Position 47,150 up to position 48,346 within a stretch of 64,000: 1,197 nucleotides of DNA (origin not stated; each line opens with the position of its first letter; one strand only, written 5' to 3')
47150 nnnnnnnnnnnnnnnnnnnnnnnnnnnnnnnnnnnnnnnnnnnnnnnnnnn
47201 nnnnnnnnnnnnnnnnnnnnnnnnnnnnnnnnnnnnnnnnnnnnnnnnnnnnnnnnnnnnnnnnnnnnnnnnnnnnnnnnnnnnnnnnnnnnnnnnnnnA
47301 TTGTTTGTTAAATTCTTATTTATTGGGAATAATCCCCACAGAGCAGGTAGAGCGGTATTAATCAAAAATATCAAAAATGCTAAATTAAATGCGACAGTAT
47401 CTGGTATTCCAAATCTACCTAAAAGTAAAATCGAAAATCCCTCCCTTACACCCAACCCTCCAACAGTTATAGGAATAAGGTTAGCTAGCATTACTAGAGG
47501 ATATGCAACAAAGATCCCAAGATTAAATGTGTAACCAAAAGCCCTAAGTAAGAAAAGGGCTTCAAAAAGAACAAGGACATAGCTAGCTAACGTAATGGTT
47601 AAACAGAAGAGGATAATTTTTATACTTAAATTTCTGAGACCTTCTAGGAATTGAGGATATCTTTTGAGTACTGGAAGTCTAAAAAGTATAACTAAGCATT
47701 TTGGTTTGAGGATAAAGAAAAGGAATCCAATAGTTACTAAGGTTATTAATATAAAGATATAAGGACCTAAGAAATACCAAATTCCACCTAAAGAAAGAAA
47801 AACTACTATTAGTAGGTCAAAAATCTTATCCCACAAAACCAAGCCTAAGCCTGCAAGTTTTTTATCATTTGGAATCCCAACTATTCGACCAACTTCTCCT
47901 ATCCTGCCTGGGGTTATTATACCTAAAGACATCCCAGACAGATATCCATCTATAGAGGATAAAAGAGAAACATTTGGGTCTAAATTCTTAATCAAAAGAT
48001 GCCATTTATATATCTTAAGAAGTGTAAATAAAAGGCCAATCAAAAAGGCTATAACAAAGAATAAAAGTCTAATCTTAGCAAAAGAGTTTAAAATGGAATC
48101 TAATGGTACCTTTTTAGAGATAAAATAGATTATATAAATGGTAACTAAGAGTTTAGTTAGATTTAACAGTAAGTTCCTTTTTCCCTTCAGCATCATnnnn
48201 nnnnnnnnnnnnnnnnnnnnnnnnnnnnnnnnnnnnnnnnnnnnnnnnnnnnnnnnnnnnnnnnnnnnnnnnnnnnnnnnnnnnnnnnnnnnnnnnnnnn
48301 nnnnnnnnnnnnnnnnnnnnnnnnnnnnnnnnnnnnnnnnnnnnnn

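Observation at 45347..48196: Single 949-aa polypeptide fusing a flippase-like domain, a GT-C glycosyltransferase and a degenerate CE4 deacetylase-like domain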

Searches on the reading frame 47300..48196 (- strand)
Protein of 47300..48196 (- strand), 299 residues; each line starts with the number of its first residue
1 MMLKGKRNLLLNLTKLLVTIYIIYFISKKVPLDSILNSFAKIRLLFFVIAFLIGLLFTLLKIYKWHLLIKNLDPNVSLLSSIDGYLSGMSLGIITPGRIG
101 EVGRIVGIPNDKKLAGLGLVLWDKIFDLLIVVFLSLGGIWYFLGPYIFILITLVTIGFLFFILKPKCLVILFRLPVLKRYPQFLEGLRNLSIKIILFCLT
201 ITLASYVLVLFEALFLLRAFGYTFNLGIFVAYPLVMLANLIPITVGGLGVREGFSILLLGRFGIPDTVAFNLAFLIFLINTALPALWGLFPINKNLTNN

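Call 16: find_homologous_proteins(query=window:47300-48196:-, max_evalue=0.001)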
Query seq(299 aa) (299 aa): 33 proteins with E <= 0.001 among 7396 candidates.
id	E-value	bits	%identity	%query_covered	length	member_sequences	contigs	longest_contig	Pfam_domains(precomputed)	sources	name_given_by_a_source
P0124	2.2e-122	426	68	100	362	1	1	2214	PF03706.19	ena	-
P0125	2.3e-74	269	49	97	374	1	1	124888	PF03706.19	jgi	-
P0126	4.6e-45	172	41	87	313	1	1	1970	PF03706.19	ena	-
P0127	6.0e-33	133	37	77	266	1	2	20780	PF03706.19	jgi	-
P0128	7.4e-24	103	28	97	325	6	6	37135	PF03706.19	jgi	jgi:uncharacterized protein (TIRG00374 family)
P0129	3.0e-23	101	27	97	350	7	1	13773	PF03706.19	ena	-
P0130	7.6e-23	99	32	89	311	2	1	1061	PF03706.19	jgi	-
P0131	7.8e-23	99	34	81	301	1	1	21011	PF03706.19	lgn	-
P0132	2.4e-21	95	34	79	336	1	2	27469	PF03706.19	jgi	jgi:uncharacterized membrane protein YbhN (UPF0104 family)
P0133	3.2e-21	94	29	94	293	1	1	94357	PF03706.19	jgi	jgi:uncharacterized membrane protein YbhN (UPF0104 family)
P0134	3.3e-21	94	31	88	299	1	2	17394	PF03706.19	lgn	-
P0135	2.3e-17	82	29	92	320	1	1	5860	PF03706.19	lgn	-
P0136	2.8e-16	78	27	86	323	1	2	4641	PF03706.19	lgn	-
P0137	3.9e-15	74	26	86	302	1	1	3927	PF03706.19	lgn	-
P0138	1.0e-14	73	25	94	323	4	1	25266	PF03706.19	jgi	jgi:hypothetical protein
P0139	2.5e-14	72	32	80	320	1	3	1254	PF03706.19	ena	-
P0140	4.0e-14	71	27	95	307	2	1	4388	PF03706.19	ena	-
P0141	9.9e-13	66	25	95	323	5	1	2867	PF03706.19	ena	-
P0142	6.8e-12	64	30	77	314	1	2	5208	PF03706.19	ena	-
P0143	1.8e-11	62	28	82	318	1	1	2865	PF03706.19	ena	-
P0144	1.8e-10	59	24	93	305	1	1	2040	PF03706.19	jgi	jgi:uncharacterized protein (TIRG00374 family)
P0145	8.8e-10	57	26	77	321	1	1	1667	PF03706.19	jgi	jgi:uncharacterized protein (TIRG00374 family)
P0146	1.2e-8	53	25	77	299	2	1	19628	PF03706.19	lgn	-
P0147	1.8e-8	52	25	94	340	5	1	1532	PF03706.19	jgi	-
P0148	2.3e-8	52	27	79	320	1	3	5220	PF03706.19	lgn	-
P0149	1.7e-7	49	28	89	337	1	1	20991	PF03706.19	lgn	-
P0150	3.9e-7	48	27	78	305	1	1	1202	PF03706.19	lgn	-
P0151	7.9e-7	47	26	91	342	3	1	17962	PF03706.19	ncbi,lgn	ncbi:MAG: lysylphosphatidylglycerol synthase domain-containing protein [Bacteroidota bacterium]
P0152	4.5e-5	41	23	90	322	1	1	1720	PF03706.19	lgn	-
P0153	4.9e-5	41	22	86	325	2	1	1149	PF03706.19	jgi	-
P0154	2.8e-4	39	27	98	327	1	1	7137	PF03706.19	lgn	-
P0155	3.3e-4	38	30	65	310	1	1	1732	PF03706.19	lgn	-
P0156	5.4e-4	38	30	35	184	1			PF03706.19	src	-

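Call 19: find_encoding_contigs(protein=P0125, flank=8000, max_places=2)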
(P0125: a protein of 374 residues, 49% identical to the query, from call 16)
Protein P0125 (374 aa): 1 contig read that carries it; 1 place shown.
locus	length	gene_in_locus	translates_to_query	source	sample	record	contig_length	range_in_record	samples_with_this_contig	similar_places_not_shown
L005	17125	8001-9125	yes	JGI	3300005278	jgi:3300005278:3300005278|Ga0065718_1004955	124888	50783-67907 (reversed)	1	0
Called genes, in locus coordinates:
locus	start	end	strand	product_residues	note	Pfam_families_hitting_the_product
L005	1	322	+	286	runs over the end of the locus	PF01075:Glyco_transf_9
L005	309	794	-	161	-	-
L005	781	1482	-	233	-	PF00294:PfkB, PF08543:Phos_pyr_kin (weak)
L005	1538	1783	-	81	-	-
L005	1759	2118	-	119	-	PF13419:HAD_2, PF00702:Hydrolase (weak), PF13242:Hydrolase_like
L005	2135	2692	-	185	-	PF13580:SIS_2, PF01380:SIS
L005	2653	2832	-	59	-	-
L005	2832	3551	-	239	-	PF00984:UDPG_MGDP_dh, PF03720:UDPG_MGDP_dh_C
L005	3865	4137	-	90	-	PF03721:UDPG_MGDP_dh_N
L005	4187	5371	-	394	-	PF00266:Aminotran_5, PF01053:Cys_Met_Meta_PP (weak), PF00155:Aminotran_1_2 (weak), PF01041:DegT_DnrJ_EryC1 (weak), PF01212:Beta_elim_lyase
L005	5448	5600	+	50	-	-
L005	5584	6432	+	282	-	-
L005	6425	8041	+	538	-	-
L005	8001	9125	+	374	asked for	PF03706:LPG_synthase_TM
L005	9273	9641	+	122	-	-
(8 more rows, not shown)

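Call 75: search_solved_structures(query=window:47300-48196:-, max_evalue=10, show_alignments=2)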
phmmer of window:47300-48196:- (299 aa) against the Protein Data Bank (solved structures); distinct sequences matched with E-value up to 10: 0.
